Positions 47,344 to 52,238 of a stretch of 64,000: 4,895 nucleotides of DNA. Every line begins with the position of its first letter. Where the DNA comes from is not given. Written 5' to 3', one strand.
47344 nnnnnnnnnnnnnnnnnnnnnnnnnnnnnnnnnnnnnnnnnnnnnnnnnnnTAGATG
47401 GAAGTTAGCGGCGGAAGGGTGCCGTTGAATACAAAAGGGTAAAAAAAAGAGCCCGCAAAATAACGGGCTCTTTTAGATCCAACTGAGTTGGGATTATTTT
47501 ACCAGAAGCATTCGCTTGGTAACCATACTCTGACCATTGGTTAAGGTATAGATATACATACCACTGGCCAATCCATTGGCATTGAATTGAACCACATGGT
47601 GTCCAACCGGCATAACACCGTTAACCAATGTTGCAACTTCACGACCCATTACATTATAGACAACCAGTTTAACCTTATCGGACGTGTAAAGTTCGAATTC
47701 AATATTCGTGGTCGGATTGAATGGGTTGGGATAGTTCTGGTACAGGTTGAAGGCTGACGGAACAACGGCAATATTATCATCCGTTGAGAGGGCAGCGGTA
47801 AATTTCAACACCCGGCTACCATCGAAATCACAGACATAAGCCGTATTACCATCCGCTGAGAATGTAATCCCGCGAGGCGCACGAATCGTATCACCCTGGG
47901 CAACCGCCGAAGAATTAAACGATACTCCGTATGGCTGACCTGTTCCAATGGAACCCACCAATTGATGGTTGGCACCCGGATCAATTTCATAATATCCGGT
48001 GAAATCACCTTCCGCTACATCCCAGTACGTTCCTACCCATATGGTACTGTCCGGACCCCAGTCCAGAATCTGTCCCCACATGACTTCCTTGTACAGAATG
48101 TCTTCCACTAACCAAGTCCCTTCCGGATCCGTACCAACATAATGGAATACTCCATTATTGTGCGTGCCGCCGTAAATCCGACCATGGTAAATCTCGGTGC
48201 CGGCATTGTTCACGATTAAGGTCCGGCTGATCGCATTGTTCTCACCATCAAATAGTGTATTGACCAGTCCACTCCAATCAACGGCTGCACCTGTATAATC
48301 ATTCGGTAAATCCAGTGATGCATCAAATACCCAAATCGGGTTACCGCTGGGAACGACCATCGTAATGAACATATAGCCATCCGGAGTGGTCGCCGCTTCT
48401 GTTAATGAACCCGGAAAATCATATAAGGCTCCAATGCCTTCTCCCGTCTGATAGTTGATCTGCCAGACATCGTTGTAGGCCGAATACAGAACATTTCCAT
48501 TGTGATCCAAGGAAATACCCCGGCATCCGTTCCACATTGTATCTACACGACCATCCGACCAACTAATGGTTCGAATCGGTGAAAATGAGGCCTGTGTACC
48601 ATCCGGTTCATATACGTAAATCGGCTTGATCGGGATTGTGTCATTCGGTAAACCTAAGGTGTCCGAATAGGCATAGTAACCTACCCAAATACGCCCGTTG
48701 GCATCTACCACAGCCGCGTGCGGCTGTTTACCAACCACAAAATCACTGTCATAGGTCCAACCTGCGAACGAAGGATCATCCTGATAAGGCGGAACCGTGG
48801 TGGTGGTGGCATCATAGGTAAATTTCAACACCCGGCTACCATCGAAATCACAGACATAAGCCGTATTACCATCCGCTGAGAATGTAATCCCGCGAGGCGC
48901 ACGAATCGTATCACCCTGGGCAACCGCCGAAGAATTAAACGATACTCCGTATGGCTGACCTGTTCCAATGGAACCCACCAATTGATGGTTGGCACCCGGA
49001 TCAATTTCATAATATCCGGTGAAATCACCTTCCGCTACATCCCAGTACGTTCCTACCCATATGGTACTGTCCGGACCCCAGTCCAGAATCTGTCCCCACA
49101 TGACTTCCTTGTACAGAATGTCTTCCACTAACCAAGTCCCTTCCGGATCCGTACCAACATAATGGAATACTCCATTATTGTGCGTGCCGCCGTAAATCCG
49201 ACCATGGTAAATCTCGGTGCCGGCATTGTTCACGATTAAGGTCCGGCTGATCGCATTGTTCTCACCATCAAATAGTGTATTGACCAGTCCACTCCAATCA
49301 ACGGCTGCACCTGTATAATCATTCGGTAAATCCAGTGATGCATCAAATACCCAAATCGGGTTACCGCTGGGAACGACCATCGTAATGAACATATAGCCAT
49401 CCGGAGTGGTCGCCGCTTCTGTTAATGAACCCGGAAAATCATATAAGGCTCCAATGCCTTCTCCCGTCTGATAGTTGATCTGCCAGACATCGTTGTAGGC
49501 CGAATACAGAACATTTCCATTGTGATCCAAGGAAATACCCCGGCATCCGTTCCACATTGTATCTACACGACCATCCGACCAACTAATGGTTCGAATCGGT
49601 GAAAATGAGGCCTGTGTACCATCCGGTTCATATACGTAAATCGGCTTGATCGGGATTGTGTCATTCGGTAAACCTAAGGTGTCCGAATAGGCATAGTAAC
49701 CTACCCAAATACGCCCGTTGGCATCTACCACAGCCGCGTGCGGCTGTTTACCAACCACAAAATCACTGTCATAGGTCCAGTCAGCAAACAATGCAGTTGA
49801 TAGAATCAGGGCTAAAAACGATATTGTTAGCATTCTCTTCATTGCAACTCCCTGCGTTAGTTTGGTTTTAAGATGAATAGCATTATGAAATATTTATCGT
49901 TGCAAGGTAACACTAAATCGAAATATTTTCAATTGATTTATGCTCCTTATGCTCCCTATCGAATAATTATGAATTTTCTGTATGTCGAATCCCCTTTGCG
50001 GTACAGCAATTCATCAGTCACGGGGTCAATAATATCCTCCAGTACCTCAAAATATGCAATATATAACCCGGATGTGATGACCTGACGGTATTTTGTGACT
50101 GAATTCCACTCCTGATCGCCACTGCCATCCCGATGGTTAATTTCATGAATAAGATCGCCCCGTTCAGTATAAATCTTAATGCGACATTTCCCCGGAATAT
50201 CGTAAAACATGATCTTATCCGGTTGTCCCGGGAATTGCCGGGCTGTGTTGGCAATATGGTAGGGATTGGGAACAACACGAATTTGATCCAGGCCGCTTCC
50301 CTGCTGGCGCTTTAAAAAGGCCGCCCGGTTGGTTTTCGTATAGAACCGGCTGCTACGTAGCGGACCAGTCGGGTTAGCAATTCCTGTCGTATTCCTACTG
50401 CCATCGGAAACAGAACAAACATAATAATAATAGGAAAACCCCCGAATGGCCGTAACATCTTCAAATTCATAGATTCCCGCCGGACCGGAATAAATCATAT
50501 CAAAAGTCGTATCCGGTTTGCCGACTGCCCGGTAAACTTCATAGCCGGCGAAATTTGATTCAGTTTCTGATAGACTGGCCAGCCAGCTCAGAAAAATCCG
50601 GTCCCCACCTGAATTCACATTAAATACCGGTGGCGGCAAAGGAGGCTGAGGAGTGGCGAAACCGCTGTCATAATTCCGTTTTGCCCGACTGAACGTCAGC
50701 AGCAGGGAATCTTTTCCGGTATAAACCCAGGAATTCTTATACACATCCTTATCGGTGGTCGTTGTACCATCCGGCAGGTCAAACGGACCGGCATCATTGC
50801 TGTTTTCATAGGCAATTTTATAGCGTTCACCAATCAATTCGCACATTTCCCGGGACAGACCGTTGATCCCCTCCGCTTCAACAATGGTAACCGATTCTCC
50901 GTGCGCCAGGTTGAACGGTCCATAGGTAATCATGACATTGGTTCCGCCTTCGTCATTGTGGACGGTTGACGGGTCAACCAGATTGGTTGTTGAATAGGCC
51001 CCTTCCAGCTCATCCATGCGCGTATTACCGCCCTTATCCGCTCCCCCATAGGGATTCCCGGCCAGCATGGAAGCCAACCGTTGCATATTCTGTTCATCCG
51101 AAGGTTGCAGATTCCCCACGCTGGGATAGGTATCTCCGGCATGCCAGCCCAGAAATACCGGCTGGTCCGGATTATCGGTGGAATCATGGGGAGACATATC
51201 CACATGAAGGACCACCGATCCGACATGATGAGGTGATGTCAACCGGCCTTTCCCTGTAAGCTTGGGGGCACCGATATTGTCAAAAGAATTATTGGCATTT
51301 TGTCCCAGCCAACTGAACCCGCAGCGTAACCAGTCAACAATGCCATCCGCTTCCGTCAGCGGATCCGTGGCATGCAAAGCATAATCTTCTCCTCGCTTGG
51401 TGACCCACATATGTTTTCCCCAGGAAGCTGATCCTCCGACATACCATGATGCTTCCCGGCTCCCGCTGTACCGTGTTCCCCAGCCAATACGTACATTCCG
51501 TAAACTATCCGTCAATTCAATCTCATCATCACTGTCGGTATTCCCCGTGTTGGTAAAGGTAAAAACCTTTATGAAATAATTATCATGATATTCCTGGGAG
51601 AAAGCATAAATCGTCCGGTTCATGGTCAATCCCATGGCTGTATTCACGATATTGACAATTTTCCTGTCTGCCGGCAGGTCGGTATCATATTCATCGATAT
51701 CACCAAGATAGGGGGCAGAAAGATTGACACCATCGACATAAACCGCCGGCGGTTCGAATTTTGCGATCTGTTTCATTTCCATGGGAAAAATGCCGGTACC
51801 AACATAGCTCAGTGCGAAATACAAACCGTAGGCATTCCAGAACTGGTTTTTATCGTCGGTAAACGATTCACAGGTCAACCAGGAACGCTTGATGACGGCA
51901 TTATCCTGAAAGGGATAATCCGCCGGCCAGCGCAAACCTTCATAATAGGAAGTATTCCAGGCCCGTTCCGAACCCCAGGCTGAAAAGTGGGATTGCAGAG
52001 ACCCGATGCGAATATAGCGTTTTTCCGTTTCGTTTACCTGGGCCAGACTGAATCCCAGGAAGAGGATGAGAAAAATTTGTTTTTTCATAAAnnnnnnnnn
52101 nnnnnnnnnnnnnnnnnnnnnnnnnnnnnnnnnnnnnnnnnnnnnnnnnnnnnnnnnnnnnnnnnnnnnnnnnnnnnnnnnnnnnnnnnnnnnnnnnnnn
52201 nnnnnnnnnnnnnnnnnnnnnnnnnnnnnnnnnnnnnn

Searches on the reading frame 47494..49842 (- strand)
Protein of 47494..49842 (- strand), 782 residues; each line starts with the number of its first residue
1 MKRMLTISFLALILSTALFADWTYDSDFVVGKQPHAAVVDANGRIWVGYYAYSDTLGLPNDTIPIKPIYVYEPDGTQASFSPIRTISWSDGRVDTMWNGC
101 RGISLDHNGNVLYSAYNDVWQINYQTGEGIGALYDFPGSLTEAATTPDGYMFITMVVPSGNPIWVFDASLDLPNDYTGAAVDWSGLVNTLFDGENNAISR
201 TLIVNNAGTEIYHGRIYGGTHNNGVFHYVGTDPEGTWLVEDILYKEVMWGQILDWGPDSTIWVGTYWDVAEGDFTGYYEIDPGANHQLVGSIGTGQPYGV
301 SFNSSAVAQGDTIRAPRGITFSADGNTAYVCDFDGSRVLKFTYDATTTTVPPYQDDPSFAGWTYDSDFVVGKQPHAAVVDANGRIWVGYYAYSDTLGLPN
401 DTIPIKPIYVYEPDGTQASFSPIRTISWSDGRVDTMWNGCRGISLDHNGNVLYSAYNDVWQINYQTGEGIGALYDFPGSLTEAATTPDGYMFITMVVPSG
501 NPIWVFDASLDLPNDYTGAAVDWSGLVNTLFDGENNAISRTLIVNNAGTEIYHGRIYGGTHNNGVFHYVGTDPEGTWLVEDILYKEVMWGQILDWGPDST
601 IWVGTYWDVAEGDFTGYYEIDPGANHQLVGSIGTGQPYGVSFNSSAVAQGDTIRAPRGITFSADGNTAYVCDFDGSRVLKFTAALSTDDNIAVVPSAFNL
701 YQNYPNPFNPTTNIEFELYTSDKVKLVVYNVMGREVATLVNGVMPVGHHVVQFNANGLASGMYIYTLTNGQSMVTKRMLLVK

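Call 9: search_protein_families(library=pfam, proteins=[window:47494-49842:-], max_evalue=0.001)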
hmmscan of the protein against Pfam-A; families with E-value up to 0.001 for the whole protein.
window:47494-49842:- (782 aa): 5 families
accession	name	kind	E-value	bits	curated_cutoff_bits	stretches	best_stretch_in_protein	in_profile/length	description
PF08450.18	SGL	-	2e-13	51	26.3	1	260-390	98-202/246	SMP-30/Gluconolactonase/LRE-like region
PF18962.6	Por_Secre_tail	-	1.3e-09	38.6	27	1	704-778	2-73/75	Secretion system C-terminal sorting domain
PF01436.27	NHL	-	3.3e-09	36.7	20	0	316-341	4-28/28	NHL repeat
PF17351.7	DUF5380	-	1.9e-05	24.9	29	0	625-670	17-62/85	Family of unknown function (DUF5380)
PF07494.17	Reg_prop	-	0.00048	20.4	20.4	0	36-49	9-22/24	Two component regulator propeller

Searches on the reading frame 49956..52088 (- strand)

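Call 9: search_protein_families(library=pfam, proteins=[window:49956-52088:-], max_evalue=0.001)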
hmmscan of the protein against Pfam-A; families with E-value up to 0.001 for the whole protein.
window:49956-52088:- (710 aa): 0 families

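Call 33: search_protein_families(library=pfam, proteins=[window:49956-52088:-], max_evalue=0.1)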
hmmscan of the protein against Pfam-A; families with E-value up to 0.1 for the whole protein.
window:49956-52088:- (710 aa): 0 families

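Call 47: search_protein_families(library=ncbifam, proteins=[window:49956-52088:-], max_evalue=0.01)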
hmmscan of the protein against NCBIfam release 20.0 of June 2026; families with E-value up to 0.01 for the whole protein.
window:49956-52088:- (710 aa): 1 family
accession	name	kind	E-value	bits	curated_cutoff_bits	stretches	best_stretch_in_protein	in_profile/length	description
NF041898.1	pec_ly_PelI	equivalog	0.0075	15.3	620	0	500-578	37-115/349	pectate lyase PelI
